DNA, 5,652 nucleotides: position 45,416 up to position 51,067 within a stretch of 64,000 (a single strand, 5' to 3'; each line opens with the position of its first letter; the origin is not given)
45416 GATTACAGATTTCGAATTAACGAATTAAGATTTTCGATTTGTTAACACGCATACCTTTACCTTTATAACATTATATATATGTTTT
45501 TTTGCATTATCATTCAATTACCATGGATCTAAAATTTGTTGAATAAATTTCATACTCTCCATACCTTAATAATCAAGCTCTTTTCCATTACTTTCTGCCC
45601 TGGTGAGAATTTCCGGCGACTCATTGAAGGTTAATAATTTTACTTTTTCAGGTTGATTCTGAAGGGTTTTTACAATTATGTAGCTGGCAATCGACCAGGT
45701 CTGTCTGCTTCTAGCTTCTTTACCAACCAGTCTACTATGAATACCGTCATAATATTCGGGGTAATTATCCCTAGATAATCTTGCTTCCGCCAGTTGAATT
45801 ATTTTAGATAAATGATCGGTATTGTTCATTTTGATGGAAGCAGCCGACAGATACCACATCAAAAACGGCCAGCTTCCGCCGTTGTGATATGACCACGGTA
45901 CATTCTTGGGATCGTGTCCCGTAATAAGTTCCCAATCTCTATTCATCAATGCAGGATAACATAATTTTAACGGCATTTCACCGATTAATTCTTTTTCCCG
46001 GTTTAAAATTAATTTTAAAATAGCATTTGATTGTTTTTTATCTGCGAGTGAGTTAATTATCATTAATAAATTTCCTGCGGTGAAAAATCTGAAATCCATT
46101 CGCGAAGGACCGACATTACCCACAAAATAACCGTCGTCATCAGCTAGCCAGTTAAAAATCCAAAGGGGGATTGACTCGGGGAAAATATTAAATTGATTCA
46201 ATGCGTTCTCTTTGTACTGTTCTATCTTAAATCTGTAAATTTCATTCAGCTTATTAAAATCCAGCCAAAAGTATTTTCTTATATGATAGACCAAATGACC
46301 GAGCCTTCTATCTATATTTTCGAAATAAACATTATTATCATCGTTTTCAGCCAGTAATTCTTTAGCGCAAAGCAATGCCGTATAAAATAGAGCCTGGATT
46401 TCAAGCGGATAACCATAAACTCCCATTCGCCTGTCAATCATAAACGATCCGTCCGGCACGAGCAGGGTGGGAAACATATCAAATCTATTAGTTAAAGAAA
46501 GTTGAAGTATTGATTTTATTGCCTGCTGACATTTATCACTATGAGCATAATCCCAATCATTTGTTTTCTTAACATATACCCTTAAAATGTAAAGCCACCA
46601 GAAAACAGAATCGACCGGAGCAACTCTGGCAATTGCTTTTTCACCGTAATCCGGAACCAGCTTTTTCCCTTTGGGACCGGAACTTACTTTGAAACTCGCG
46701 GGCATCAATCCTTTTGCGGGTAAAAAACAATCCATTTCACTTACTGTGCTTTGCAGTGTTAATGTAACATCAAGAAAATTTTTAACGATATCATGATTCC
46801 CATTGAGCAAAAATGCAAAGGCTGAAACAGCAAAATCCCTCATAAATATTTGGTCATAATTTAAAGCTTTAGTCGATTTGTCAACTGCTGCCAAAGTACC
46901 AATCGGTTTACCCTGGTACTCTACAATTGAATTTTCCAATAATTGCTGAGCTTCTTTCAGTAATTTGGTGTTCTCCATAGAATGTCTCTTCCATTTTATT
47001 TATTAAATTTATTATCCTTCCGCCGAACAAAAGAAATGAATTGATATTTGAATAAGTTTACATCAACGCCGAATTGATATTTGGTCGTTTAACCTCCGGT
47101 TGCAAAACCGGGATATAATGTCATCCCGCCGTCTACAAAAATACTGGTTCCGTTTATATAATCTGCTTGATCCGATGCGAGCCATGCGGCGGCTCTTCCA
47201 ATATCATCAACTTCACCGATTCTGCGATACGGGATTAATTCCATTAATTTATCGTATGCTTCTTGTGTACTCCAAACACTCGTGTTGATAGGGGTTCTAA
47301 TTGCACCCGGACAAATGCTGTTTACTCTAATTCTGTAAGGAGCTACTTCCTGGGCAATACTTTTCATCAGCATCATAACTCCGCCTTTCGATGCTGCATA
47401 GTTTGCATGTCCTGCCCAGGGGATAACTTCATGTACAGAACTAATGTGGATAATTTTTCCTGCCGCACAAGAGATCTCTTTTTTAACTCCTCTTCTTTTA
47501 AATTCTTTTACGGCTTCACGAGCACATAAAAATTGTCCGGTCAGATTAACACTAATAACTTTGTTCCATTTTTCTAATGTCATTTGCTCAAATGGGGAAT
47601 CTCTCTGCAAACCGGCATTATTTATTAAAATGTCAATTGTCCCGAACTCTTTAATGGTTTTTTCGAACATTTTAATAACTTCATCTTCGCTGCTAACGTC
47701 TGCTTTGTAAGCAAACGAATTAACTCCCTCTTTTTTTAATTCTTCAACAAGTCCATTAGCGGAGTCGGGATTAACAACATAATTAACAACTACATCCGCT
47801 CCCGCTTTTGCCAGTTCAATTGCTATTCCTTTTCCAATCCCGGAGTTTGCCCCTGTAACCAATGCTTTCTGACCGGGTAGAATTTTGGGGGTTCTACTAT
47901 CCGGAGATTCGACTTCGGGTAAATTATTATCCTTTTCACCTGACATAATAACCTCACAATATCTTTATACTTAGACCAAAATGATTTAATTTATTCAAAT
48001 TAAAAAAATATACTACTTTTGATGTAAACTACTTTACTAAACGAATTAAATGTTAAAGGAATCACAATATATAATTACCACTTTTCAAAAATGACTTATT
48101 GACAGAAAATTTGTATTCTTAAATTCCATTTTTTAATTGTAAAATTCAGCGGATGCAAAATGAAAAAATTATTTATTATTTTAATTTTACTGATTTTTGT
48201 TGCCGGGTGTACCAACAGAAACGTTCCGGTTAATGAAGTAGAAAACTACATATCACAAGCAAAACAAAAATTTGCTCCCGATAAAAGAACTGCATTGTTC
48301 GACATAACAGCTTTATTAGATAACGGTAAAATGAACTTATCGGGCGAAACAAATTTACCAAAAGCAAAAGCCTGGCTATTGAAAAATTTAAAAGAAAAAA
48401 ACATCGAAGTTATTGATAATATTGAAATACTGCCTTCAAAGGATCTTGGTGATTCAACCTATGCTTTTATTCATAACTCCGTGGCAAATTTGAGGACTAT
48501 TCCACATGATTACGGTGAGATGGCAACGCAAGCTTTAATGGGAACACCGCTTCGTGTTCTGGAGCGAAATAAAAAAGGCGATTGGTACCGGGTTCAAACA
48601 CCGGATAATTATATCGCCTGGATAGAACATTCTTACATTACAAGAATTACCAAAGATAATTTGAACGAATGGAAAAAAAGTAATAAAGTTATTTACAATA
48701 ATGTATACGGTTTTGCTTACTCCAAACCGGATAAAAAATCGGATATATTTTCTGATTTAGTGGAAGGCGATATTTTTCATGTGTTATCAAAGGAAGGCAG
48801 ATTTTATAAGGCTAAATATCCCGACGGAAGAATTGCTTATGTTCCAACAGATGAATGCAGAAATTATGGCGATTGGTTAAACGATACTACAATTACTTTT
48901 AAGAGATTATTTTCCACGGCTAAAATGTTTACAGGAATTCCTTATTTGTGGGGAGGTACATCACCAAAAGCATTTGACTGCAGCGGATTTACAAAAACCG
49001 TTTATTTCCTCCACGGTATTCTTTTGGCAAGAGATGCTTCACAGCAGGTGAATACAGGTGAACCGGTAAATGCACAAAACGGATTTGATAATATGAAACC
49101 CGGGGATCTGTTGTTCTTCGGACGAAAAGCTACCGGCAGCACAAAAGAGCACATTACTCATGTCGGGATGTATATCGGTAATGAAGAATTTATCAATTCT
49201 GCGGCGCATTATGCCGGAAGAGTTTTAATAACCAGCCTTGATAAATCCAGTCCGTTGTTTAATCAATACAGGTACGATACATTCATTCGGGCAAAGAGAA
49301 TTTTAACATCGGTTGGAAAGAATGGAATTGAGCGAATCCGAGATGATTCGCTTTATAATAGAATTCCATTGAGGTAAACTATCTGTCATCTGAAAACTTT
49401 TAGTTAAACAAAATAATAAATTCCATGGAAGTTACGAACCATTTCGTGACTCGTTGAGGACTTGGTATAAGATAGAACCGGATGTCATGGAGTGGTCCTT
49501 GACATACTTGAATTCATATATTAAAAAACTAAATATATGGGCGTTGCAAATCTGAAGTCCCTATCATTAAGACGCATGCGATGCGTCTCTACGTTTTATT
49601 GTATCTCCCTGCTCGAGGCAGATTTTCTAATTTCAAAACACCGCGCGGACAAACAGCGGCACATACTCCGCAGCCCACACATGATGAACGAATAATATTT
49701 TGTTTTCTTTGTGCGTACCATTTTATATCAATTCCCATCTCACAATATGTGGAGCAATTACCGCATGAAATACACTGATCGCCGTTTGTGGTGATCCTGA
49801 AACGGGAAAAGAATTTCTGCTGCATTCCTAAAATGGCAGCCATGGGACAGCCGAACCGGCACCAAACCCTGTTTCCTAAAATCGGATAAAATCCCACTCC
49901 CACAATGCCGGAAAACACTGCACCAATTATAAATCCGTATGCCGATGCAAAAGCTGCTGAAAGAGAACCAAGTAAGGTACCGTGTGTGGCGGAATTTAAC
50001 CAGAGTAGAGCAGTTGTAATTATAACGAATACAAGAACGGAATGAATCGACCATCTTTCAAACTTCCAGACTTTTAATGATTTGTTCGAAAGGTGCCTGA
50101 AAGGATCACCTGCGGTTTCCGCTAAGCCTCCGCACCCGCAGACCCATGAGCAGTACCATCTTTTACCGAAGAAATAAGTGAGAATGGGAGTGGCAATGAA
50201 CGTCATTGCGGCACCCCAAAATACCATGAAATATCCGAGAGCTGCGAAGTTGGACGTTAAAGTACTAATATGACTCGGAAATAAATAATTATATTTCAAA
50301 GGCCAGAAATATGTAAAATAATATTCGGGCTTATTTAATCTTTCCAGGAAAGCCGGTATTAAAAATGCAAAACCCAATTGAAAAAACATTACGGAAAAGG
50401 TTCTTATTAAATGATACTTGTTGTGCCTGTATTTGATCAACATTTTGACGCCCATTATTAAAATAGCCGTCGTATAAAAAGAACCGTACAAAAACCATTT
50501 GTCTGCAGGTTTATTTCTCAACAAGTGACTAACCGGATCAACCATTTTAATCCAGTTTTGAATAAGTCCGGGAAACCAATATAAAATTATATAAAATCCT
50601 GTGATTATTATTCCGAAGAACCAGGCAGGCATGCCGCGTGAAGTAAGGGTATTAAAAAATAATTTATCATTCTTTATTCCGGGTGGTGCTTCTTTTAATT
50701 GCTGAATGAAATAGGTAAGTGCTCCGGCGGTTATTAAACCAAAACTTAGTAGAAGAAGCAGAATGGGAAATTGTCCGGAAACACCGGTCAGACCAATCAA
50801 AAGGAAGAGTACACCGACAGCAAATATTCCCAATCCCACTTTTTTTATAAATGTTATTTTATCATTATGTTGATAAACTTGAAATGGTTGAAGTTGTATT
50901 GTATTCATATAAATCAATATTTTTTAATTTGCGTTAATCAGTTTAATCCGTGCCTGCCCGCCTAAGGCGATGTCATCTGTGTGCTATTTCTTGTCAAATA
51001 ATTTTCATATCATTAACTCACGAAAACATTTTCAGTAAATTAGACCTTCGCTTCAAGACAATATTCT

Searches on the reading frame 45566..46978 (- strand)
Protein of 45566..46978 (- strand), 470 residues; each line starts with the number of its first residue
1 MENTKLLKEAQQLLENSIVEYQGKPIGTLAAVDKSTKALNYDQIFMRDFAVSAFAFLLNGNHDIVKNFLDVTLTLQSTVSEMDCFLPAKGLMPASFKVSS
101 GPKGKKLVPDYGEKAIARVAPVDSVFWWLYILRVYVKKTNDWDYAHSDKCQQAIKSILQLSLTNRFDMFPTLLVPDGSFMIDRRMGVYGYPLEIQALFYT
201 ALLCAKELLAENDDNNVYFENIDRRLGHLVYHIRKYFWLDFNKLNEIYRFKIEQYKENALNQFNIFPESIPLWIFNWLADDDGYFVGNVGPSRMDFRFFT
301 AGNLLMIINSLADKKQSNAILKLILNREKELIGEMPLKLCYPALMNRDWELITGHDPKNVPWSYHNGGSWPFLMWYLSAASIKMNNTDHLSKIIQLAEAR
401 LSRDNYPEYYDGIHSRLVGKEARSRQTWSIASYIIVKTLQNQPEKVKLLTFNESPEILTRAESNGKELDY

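Call 12: search_protein_families(library=pfam, proteins=[window:45566-46978:-], max_evalue=0.01)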
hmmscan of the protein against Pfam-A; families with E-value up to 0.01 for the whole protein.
window:45566-46978:- (470 aa): 2 families
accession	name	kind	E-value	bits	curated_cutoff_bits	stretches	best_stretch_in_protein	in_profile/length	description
PF12899.13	Glyco_hydro_100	-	5.2e-198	658.6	23.6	1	10-443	1-435/435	Alkaline and neutral invertase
PF06202.20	GDE_C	-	7e-09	35.5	21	1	114-412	72-346/367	Amylo-alpha-1,6-glucosidase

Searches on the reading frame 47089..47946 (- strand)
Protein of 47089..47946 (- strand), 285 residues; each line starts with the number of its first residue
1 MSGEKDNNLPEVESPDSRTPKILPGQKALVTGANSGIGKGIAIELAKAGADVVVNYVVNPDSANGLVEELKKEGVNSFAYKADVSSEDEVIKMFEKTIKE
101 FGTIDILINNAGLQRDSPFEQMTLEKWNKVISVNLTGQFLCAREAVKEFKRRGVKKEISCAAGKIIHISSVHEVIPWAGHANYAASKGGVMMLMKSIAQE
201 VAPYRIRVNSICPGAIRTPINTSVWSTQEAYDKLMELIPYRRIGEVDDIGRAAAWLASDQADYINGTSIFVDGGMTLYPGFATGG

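Call 30: search_protein_families(library=pfam, proteins=[window:47089-47946:-], max_evalue=0.0001)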
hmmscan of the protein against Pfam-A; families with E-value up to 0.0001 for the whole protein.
window:47089-47946:- (285 aa): 3 families
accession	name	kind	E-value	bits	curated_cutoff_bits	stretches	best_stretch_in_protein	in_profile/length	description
PF13561.12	adh_short_C2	-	1.5e-66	224.8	27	1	32-276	1-236/236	Enoyl-(Acyl carrier protein) reductase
PF00106.31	adh_short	-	2.9e-58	197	26.6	1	27-228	2-194/195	short chain dehydrogenase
PF08659.16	KR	-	1e-16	61.8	22.6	1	29-186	4-152/180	KR domain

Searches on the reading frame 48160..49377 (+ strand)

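Call 12: search_protein_families(library=pfam, proteins=[window:48160-49377:+], max_evalue=0.01)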
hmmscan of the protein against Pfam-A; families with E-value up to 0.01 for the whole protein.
window:48160-49377:+ (405 aa): 6 families
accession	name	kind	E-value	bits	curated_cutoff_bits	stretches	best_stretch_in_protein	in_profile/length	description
PF00877.26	NLPC_P60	-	2.8e-22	79.1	23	1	259-360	1-91/105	NlpC/P60 family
PF18348.7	SH3_16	-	1.5e-18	66.7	25.8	1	111-158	1-47/49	Bacterial dipeptidyl-peptidase Sh3 domain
PF08239.17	SH3_3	-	8.3e-18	64.8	27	2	107-160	1-53/54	Bacterial SH3 domain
PF06347.19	SH3_4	-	9.1e-05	22.6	24.1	1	109-159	5-53/56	Bacterial SH3 domain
PF23795.1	SH3_YKFC_2nd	-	0.00012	22.3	27.4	0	138-158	32-52/57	YKFC SH3b2 domain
PF12913.13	SH3_6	-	0.00071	19.5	27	1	123-156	21-53/53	SH3 domain (SH3b1 type)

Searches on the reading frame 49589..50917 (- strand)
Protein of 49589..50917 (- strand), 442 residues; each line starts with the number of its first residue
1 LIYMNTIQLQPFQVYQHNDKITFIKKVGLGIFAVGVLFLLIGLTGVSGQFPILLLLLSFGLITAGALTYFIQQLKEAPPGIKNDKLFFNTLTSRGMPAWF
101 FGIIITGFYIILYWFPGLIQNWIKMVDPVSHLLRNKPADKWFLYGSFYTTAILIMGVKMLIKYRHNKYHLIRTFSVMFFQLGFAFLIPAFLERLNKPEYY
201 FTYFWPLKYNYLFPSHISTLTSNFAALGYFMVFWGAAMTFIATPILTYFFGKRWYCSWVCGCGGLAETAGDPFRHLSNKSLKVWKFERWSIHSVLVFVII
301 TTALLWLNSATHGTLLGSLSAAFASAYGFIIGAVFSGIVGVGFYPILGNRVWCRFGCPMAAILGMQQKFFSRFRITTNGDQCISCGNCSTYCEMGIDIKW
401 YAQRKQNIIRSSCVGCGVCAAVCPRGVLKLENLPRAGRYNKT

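Call 12: search_protein_families(library=pfam, proteins=[window:49589-50917:-], max_evalue=0.01)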
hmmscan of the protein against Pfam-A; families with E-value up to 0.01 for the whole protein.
window:49589-50917:- (442 aa): 12 families
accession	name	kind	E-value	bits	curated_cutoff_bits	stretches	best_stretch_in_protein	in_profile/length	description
PF14697.11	Fer4_21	-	1.1e-08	35.5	35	1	378-426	4-55/59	4Fe-4S dicluster domain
PF13187.11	Fer4_9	-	5.2e-08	33.2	27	2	381-427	1-51/52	4Fe-4S dicluster domain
PF12838.12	Fer4_7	-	7.5e-08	33.2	27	3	381-427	1-52/52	4Fe-4S dicluster domain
PF13237.11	Fer4_10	-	3.4e-07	30.5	25.5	1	376-424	3-53/53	4Fe-4S dicluster domain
PF12801.12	Fer4_5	-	8.8e-07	29.2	22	1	236-277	4-45/48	4Fe-4S binding domain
PF12837.12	Fer4_6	-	2.1e-06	27.8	25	1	408-428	4-24/24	4Fe-4S binding domain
PF00037.32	Fer4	-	1.1e-05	25.5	21.1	1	408-428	3-23/24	4Fe-4S binding domain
PF13534.11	Fer4_17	-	4e-05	24.5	22.2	0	407-427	40-60/61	4Fe-4S dicluster domain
PF25160.1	LdpA_Fe-S-bd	-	5.4e-05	23.3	27.6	1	405-428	20-43/49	LdpA Fe-S cluster-binding domain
PF13183.11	Fer4_8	-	5.6e-05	24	27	0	411-427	52-68/68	4Fe-4S dicluster domain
PF17179.9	Fer4_22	-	0.0012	20.1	27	0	404-426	72-94/95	4Fe-4S dicluster domain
PF13484.11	Fer4_16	-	0.002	19.3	30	1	413-430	2-19/66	4Fe-4S double cluster binding domain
